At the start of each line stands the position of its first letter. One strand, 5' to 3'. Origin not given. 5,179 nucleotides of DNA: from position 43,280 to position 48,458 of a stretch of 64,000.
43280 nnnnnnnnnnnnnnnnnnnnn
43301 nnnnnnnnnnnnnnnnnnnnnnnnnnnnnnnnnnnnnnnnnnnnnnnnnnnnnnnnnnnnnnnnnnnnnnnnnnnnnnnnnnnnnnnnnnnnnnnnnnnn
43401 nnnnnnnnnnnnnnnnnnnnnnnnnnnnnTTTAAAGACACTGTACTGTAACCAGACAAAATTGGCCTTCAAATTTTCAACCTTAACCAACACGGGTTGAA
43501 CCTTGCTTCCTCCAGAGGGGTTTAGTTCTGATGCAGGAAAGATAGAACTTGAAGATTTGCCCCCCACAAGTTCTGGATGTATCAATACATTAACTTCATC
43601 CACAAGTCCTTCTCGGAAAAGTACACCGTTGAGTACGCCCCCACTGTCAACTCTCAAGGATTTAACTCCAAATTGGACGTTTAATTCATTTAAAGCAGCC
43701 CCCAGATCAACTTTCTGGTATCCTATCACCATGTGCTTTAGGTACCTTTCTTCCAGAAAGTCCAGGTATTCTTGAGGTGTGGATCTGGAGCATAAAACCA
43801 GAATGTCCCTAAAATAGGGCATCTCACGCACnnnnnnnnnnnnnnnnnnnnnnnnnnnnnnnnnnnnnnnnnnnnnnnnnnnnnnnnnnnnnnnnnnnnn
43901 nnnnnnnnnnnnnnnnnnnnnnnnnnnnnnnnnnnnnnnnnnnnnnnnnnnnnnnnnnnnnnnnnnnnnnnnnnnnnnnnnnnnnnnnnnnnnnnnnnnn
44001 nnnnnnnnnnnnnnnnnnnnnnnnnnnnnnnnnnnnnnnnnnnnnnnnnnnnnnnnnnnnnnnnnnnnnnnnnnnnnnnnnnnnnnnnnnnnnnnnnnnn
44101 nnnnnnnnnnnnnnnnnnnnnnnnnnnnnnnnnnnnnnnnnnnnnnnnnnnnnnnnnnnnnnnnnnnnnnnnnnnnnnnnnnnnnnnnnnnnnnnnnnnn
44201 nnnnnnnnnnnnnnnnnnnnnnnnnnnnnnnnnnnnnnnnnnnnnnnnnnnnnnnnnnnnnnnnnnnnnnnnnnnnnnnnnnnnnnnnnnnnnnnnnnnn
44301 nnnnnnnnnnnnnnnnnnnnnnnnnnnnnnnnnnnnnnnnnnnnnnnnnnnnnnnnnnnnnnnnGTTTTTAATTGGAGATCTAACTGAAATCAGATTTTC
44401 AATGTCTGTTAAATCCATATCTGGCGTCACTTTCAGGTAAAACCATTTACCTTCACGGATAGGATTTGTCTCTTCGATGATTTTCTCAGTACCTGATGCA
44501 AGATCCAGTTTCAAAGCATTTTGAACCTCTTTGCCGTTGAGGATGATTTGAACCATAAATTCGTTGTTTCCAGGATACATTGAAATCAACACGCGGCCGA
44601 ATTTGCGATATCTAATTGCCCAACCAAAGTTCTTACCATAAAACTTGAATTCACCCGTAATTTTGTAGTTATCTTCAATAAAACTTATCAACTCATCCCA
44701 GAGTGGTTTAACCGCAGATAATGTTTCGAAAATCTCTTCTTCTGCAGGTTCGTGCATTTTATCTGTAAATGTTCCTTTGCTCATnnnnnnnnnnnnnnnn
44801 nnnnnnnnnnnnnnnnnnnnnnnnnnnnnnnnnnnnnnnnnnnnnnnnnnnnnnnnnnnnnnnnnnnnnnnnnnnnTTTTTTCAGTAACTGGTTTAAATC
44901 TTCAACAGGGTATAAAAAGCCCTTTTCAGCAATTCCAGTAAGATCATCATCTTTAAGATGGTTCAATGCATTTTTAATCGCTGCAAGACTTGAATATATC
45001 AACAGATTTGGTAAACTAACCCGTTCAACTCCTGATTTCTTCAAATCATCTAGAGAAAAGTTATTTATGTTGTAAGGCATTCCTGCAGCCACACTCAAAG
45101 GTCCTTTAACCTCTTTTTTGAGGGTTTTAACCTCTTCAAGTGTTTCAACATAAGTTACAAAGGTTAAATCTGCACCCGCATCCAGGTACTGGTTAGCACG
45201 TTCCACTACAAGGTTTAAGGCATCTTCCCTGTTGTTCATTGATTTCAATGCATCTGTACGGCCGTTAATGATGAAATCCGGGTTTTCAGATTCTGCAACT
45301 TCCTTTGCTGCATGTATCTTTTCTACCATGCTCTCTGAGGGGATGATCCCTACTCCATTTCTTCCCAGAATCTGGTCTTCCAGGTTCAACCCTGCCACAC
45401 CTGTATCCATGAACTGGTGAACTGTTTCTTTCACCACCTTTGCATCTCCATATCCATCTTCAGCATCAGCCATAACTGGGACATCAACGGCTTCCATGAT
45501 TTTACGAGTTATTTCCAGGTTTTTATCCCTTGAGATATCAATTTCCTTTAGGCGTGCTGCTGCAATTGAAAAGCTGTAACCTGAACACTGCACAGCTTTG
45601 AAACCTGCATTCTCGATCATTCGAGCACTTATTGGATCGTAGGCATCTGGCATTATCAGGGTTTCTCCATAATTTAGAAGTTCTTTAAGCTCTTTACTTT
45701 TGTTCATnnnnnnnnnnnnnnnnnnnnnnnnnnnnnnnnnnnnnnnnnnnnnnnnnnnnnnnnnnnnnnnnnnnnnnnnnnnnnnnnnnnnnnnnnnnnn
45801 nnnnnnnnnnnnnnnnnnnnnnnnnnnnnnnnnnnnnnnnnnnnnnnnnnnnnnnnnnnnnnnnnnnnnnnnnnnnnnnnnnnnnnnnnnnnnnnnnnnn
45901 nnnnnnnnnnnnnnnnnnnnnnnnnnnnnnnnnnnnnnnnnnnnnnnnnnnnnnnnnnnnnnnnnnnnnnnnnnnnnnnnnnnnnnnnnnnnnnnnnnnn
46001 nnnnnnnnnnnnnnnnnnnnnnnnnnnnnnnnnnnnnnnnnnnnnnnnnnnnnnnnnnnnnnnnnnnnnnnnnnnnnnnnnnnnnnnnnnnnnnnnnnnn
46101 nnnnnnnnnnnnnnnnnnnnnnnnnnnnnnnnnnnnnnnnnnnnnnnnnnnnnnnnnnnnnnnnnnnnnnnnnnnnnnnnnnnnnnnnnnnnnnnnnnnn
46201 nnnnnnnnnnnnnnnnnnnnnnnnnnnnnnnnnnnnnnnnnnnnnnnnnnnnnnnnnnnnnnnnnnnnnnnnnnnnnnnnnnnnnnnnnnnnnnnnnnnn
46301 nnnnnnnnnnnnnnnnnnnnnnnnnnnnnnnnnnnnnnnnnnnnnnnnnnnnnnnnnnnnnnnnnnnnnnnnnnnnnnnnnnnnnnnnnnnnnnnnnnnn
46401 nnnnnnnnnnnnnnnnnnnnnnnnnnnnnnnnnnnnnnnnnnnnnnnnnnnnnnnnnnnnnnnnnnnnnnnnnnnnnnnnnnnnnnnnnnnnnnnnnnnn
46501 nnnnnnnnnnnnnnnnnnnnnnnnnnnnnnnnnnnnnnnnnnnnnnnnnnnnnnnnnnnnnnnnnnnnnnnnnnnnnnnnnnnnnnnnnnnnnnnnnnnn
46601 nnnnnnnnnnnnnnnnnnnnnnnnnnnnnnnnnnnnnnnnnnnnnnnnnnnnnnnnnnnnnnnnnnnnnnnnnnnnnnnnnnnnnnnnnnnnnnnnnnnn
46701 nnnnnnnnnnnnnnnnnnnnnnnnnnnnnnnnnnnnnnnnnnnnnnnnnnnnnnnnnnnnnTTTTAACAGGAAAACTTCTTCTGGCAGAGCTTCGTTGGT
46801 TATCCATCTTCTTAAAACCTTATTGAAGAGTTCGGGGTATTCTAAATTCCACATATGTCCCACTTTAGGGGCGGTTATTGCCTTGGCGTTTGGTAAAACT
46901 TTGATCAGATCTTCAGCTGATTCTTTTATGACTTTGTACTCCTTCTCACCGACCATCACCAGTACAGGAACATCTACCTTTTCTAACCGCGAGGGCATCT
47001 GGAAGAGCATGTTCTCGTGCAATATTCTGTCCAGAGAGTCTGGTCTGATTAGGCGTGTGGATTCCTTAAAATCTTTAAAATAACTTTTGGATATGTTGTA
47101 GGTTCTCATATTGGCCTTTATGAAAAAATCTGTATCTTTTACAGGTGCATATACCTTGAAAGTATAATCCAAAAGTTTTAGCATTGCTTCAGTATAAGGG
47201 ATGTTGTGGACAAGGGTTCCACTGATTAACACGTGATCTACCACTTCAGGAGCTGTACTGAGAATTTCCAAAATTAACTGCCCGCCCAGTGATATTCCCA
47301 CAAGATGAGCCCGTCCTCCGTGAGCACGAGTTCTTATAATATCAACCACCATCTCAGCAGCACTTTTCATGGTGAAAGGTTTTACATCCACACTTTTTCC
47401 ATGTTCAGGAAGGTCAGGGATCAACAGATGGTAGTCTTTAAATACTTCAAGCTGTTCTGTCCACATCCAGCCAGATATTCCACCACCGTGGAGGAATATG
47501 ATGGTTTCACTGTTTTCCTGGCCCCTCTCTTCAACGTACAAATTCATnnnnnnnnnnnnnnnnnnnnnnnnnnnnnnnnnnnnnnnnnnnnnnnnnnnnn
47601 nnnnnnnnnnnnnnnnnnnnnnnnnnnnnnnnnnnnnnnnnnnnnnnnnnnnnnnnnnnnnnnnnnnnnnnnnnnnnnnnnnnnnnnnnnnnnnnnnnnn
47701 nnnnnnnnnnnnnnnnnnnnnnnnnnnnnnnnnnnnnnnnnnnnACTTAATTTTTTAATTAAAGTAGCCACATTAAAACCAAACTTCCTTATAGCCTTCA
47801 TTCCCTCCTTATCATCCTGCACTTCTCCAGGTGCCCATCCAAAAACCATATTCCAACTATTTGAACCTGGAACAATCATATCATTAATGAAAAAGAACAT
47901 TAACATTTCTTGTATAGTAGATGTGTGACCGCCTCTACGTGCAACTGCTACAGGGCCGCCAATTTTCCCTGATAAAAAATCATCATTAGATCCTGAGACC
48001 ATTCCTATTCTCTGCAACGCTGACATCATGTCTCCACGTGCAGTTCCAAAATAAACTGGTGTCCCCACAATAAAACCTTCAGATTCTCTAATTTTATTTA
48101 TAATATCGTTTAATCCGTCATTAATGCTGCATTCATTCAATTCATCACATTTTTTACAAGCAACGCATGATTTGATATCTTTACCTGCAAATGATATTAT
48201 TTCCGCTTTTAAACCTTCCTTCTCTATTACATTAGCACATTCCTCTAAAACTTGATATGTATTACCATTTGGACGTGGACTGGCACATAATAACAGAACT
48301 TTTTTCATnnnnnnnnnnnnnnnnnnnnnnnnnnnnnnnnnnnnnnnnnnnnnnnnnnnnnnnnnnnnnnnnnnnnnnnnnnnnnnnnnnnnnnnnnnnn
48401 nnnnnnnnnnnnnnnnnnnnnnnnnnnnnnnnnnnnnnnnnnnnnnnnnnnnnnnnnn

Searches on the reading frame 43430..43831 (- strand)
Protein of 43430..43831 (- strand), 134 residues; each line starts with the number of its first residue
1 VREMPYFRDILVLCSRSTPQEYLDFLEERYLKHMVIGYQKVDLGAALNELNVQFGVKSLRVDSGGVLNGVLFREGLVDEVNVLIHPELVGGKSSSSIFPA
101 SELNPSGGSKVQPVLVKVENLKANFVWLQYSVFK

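Call 81: search_protein_families(library=pfam, proteins=[window:43430-43831:-], max_evalue=0.001)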
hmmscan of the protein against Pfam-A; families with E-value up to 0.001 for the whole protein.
window:43430-43831:- (134 aa): 1 family
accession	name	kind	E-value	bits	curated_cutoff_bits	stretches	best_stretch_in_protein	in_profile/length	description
PF01872.23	RibD_C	-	1.9e-12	47.9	24.1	1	10-103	97-178/197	RibD C-terminal domain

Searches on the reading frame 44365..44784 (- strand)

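Call 81: search_protein_families(library=pfam, proteins=[window:44365-44784:-], max_evalue=0.001)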
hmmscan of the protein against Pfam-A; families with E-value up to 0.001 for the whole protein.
window:44365-44784:- (140 aa): 1 family
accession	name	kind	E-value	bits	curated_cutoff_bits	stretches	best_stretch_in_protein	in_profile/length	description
PF12663.12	DUF3788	-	7.8e-27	94.2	25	1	11-135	2-127/128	Protein of unknown function (DUF3788)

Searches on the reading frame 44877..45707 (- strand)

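Call 26: search_protein_families(library=pfam, proteins=[window:44877-45707:-], max_evalue=0.001)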
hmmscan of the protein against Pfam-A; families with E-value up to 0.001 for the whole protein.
window:44877-45707:- (277 aa): 2 families
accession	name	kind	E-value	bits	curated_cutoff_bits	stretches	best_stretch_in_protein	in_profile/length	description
PF13714.12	PEP_mutase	-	1.6e-63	214.9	31.5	1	7-250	1-238/240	Phosphoenolpyruvate phosphomutase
PF00463.27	ICL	-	0.00049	19.2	26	1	73-152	145-232/526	Isocitrate lyase family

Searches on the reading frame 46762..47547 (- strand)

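Call 81: search_protein_families(library=pfam, proteins=[window:46762-47547:-], max_evalue=0.001)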
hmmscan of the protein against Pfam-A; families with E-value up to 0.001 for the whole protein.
window:46762-47547:- (262 aa): 3 families
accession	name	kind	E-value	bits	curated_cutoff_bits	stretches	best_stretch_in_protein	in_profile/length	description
PF12697.13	Abhydrolase_6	-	4.3e-20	73.7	26.3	1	16-243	1-216/217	Alpha/beta hydrolase family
PF00561.26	Abhydrolase_1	-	4.8e-16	59.6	25.8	1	15-232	2-239/245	alpha/beta hydrolase fold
PF12146.15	Hydrolase_4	-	2.9e-07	30.5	27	1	12-231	3-232/239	Serine aminopeptidase, S33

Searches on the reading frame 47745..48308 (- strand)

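Call 81: search_protein_families(library=pfam, proteins=[window:47745-48308:-], max_evalue=0.001)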
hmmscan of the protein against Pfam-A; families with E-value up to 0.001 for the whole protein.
window:47745-48308:- (188 aa): 1 family
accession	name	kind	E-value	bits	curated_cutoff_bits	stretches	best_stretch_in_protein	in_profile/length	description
PF03358.20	FMN_red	-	1.4e-26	93.4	24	1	3-158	2-151/152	NADPH-dependent FMN reductase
